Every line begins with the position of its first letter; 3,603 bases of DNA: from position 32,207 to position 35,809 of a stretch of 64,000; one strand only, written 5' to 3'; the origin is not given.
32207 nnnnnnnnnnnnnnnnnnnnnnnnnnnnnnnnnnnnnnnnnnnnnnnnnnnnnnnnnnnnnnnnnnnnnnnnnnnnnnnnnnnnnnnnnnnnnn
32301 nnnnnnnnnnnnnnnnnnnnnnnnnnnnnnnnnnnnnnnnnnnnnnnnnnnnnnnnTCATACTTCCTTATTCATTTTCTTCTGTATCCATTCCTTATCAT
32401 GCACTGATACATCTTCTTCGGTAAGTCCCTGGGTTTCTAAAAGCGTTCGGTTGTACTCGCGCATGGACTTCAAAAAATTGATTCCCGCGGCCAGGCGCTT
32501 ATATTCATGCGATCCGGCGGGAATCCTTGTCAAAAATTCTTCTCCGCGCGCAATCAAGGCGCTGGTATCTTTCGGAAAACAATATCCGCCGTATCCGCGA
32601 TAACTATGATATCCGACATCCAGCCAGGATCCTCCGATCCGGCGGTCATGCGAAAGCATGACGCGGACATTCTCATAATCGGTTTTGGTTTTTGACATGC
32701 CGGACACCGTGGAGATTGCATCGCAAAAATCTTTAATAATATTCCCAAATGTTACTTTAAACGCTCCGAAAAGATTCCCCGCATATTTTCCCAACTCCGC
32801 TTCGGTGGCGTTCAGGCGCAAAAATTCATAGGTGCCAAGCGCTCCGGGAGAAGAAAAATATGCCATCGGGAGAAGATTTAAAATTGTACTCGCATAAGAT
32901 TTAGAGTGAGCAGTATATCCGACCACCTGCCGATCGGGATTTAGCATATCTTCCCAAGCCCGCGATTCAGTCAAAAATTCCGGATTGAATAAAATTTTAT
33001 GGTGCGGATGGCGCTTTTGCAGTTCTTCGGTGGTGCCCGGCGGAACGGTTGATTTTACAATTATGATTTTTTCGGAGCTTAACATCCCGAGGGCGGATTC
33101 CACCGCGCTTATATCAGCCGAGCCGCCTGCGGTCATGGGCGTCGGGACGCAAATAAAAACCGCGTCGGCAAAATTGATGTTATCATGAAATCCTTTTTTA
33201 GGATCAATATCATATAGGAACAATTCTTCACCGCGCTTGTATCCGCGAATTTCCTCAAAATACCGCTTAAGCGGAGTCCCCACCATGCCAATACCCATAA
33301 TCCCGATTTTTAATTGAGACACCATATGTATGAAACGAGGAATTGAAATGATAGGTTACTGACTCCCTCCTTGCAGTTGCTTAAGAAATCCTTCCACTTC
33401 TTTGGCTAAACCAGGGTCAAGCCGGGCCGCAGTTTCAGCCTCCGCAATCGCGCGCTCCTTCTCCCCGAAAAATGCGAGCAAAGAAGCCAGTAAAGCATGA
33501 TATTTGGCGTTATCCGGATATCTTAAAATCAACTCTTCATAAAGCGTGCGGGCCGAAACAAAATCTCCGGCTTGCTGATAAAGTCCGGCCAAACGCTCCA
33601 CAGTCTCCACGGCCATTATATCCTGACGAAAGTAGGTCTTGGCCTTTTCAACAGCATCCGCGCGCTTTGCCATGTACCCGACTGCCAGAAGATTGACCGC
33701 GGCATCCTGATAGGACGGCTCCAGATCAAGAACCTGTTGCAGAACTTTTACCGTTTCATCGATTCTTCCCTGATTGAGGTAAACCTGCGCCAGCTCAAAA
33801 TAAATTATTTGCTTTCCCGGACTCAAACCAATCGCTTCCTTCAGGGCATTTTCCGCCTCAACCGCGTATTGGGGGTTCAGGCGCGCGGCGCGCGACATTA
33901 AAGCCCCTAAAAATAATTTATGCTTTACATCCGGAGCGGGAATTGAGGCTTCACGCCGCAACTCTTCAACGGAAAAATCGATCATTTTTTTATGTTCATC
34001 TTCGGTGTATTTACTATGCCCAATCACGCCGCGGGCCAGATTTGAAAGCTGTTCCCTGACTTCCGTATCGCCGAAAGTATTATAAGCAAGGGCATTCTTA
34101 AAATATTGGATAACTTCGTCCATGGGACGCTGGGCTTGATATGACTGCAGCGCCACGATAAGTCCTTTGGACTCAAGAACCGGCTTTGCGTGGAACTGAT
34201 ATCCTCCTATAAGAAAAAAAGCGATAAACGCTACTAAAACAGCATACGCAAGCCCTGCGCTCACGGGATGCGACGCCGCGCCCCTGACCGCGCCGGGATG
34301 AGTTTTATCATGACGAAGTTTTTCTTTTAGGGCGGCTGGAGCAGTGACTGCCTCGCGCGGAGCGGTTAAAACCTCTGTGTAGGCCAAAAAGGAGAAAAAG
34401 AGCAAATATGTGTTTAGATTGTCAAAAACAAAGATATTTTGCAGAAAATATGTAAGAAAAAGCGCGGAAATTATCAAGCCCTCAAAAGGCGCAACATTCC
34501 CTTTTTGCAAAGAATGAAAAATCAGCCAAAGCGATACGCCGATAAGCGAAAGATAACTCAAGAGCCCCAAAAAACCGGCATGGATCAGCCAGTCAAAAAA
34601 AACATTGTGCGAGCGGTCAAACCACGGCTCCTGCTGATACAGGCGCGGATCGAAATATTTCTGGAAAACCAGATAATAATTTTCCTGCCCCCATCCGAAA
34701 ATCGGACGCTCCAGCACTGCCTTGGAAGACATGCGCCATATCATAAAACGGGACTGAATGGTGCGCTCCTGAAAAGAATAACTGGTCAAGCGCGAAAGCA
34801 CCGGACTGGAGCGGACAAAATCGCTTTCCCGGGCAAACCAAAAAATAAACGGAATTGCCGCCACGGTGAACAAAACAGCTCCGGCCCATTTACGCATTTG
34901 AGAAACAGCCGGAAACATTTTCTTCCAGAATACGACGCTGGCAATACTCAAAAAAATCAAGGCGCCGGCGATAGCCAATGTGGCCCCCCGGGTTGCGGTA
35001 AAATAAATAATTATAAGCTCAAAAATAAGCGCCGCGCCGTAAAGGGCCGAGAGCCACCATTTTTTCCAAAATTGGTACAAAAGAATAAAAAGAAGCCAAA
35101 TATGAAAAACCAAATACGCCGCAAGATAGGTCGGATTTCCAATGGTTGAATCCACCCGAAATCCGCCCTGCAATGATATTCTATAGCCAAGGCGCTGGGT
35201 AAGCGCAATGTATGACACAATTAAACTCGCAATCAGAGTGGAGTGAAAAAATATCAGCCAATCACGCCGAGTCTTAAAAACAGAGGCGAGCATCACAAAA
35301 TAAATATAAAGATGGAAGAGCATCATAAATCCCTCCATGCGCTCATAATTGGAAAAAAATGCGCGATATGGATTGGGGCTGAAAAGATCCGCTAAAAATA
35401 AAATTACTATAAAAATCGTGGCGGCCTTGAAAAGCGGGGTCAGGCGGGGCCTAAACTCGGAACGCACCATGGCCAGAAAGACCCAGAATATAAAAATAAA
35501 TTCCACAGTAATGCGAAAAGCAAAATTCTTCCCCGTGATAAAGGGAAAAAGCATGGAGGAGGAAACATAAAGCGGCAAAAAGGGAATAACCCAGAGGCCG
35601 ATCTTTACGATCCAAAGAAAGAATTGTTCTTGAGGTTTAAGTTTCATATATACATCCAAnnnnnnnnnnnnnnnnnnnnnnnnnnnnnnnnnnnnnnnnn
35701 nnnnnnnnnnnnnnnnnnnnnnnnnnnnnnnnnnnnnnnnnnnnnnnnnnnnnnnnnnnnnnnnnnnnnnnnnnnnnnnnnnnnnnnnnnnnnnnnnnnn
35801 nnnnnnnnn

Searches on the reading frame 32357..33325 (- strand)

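Call 77: search_protein_families(library=pfam, proteins=[window:32357-33325:-], max_evalue=0.001)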
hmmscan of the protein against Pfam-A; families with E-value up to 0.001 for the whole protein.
window:32357-33325:- (322 aa): 2 families
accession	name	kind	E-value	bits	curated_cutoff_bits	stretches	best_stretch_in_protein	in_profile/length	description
PF03721.20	UDPG_MGDP_dh_N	-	3.1e-24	86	27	1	47-143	71-181/187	UDP-glucose/GDP-mannose dehydrogenase family, NAD binding domain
PF00984.24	UDPG_MGDP_dh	-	8.7e-13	48.6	25.4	1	175-263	2-77/94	UDP-glucose/GDP-mannose dehydrogenase family, central domain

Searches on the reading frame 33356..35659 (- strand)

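Call 77: search_protein_families(library=pfam, proteins=[window:33356-35659:-], max_evalue=0.001)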
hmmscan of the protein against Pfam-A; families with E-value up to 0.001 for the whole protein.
window:33356-35659:- (767 aa): 12 families
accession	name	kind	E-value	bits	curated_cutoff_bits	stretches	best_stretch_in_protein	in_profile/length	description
PF04932.20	Wzy_C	-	6.5e-18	65.4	31.7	1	210-370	2-149/149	O-Antigen ligase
PF14559.12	TPR_19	-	1.4e-13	51.4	25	3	600-658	8-65/68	Tetratricopeptide repeat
PF13428.12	TPR_14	-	3.4e-10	40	23.5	0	688-726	5-43/44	Tetratricopeptide repeat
PF13432.12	TPR_16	-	2.5e-09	37.8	32.7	1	693-750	6-63/65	Tetratricopeptide repeat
PF07719.23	TPR_2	-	4.6e-09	36.2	27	0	619-649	3-33/34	Tetratricopeptide repeat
PF13181.12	TPR_8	-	6.3e-09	35.7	25.7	0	619-649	3-33/34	Tetratricopeptide repeat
PF13174.12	TPR_6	-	5.1e-07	30.4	26.3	0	689-716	5-32/33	Tetratricopeptide repeat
PF00515.34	TPR_1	-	3.7e-06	27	27.8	0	619-650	3-34/34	Tetratricopeptide repeat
PF13431.12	TPR_17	-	1.1e-05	25.7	24.4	0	706-738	1-33/34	Tetratricopeptide repeat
PF13424.12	TPR_12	-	2.5e-05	24.8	30.1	0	688-747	6-74/77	Tetratricopeptide repeat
PF13176.12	TPR_7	-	3.5e-05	24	27.9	0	621-653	3-35/36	Tetratricopeptide repeat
PF13374.12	TPR_10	-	0.00081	19.8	27.5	0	623-645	8-30/42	Tetratricopeptide repeat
